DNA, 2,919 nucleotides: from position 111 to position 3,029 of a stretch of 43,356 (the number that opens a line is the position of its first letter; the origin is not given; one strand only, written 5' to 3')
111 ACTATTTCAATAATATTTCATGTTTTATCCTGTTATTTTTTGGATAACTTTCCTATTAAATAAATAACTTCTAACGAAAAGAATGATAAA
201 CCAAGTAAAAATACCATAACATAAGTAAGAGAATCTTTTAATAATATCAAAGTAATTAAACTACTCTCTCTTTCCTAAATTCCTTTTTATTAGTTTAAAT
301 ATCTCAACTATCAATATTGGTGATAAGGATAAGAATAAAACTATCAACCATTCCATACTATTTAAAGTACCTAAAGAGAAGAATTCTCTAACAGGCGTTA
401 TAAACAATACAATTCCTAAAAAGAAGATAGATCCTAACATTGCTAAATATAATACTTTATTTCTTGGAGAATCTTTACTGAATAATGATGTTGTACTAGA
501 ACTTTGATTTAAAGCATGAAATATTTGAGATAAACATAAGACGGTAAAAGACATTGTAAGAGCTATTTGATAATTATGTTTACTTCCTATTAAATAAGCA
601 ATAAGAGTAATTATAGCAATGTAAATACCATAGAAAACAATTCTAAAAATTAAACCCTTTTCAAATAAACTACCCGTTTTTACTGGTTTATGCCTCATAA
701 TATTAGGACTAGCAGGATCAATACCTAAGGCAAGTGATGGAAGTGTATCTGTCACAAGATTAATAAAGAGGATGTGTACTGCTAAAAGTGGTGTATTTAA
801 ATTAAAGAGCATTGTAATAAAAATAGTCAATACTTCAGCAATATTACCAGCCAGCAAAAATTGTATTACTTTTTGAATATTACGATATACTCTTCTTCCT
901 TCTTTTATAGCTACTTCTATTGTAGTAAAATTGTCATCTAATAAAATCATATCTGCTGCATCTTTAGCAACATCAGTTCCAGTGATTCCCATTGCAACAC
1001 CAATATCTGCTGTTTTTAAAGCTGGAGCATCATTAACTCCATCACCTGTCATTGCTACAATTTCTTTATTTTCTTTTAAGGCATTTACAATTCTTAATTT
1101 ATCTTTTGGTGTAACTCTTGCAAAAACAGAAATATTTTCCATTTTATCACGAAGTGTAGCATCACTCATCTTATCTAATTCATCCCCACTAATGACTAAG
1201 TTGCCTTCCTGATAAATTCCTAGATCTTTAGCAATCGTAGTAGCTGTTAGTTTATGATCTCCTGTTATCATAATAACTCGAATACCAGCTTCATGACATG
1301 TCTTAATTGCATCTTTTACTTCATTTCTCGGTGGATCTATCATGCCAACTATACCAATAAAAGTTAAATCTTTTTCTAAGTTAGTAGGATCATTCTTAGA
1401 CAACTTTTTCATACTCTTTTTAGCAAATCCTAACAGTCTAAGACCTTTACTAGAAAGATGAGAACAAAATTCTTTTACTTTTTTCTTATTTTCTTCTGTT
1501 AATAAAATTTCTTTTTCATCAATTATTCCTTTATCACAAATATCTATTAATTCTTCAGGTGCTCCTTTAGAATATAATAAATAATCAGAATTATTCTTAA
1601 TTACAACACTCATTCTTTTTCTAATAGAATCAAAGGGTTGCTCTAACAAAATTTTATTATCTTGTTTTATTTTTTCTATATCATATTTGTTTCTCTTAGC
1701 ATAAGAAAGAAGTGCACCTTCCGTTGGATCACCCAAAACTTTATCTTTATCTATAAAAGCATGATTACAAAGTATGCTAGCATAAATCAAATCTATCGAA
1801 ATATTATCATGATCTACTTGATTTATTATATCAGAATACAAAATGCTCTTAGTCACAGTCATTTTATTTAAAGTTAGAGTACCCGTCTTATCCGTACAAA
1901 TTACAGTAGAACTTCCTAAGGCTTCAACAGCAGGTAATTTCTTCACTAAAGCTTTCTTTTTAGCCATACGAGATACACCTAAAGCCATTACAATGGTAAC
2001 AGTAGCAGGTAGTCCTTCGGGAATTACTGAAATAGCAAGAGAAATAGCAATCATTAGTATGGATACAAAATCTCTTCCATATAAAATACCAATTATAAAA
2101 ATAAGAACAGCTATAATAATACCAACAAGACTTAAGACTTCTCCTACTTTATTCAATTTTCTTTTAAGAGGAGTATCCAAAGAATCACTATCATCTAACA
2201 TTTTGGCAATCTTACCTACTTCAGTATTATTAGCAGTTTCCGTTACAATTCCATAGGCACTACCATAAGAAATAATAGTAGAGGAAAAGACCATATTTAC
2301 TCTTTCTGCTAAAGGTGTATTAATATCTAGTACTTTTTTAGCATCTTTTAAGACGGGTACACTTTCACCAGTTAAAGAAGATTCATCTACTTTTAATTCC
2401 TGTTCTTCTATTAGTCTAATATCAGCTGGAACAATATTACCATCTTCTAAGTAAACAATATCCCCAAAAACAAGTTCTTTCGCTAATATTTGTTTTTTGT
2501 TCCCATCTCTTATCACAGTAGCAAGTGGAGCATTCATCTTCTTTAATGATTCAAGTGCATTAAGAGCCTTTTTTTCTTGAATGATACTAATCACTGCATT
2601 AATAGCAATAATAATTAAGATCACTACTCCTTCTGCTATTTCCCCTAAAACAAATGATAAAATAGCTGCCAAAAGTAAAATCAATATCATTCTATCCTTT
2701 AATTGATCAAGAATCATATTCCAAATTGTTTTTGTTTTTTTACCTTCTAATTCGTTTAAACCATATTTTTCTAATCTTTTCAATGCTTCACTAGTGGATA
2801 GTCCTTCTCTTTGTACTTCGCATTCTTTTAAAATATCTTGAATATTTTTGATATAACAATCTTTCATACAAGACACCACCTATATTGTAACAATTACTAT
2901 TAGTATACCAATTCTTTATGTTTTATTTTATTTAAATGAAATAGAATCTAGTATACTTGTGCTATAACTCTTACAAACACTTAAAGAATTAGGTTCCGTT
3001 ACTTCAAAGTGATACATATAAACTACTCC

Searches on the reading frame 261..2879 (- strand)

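Call 7: search_protein_families(library=pfam, proteins=[window:261-2879:-], max_evalue=0.00001)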
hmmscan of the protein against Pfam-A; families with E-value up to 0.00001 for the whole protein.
window:261-2879:- (872 aa): 5 families
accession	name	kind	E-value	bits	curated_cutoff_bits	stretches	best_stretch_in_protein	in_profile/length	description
PF00122.25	E1-E2_ATPase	-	5.5e-53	179.6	28.1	1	115-308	2-181/181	E1-E2 ATPase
PF00689.26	Cation_ATPase_C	-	2.3e-45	154.9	27.3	1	696-864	2-175/175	Cation transporting ATPase, C-terminus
PF00702.32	Hydrolase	-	1.2e-21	78.4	26.4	1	326-625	3-191/191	haloacid dehalogenase-like hydrolase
PF13246.12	Cation_ATPase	-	4.1e-21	75.3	21.7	1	370-450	2-90/91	Cation transport ATPase (P-type)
PF00690.31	Cation_ATPase_N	-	2.3e-18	66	20.4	1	12-75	5-69/69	Cation transporter/ATPase, N-terminus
